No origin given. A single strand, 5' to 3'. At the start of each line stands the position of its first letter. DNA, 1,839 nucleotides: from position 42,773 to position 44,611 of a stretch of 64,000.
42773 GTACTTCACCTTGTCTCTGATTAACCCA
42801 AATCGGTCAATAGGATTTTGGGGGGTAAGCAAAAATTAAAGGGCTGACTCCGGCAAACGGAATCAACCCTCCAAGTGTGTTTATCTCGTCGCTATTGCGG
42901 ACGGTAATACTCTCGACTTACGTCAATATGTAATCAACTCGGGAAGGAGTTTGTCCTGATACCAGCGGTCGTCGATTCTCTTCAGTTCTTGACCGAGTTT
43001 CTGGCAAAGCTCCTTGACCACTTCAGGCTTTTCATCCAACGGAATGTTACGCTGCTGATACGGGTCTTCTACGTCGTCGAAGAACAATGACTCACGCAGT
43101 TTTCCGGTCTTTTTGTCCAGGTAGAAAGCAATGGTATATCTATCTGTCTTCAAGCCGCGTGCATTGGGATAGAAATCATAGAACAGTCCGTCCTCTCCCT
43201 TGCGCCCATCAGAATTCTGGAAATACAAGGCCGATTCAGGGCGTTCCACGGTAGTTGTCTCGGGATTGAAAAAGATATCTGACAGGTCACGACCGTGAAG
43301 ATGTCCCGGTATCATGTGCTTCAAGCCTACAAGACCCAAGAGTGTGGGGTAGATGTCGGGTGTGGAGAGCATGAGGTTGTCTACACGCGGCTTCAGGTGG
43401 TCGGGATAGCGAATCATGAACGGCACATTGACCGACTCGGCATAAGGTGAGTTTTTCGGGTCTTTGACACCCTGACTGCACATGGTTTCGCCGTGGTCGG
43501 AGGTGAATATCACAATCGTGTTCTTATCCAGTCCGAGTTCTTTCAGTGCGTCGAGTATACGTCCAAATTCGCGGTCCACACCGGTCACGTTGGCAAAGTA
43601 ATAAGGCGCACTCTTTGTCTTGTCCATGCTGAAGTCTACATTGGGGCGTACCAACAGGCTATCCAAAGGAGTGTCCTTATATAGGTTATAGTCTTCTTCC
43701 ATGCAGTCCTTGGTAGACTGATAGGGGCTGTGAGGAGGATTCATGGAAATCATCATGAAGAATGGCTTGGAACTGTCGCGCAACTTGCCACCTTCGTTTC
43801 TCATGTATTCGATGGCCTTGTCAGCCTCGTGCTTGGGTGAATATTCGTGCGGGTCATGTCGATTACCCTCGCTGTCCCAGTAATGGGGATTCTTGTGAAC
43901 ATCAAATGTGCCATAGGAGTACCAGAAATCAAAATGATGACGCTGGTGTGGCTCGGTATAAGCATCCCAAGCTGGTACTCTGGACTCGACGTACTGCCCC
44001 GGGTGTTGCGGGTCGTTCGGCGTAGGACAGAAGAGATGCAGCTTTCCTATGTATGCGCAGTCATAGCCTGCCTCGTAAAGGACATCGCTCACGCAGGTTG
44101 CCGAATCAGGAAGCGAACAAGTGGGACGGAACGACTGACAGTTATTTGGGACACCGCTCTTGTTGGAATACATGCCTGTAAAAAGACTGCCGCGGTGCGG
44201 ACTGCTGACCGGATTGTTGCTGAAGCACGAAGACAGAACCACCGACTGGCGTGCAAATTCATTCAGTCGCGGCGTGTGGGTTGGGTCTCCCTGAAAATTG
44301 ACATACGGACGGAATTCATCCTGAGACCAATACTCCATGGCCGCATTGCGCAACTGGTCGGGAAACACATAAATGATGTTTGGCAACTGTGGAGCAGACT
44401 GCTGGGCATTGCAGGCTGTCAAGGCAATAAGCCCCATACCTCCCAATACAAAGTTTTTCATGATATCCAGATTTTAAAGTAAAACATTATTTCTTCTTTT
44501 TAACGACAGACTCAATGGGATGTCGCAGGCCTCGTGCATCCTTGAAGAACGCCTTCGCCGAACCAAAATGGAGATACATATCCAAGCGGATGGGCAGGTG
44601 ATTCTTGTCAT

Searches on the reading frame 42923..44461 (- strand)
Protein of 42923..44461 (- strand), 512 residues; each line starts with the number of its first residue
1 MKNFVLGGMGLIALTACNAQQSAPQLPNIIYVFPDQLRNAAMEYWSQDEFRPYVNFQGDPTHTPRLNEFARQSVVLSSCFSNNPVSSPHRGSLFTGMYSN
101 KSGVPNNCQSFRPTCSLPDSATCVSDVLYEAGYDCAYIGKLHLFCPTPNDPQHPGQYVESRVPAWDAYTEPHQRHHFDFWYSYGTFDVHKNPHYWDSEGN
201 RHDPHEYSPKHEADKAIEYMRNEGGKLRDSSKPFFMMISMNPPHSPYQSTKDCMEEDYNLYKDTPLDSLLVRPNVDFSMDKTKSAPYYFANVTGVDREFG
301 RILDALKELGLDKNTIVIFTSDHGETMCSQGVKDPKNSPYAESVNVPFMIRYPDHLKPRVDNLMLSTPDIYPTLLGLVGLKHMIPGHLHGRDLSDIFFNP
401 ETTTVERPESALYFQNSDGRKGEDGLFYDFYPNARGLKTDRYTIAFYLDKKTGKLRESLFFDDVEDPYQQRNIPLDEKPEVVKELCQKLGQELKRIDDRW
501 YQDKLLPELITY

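Call 71: search_protein_families(library=ncbifam, proteins=[window:42923-44461:-], max_evalue=0.00001)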
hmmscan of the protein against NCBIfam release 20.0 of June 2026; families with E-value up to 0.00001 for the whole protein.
window:42923-44461:- (512 aa): 5 families
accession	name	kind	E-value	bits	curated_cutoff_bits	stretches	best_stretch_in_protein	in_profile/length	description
NF010322.0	PRK13759.1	equivalog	3.9e-37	127.9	481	2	282-505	264-469/486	arylsulfatase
TIGR03417.1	chol_sulfatase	equivalog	2e-30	106.1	433.45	1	27-394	3-361/500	choline-sulfatase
NF052527.1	Mn_arylsulf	exception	1.6e-24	86.7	850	2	226-506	192-465/479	manganese-dependent arylsulfatase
NF045661.1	HdlasePehA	equivalog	1.1e-18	67.2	900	1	288-488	284-480/506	phosphoric/sulfuric ester hydrolase PehA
NF038282.1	LapC_YejM_PbgA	exception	1e-06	27.3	825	1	280-375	406-497/584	LPS biosynthesis-modulating metalloenzyme YejM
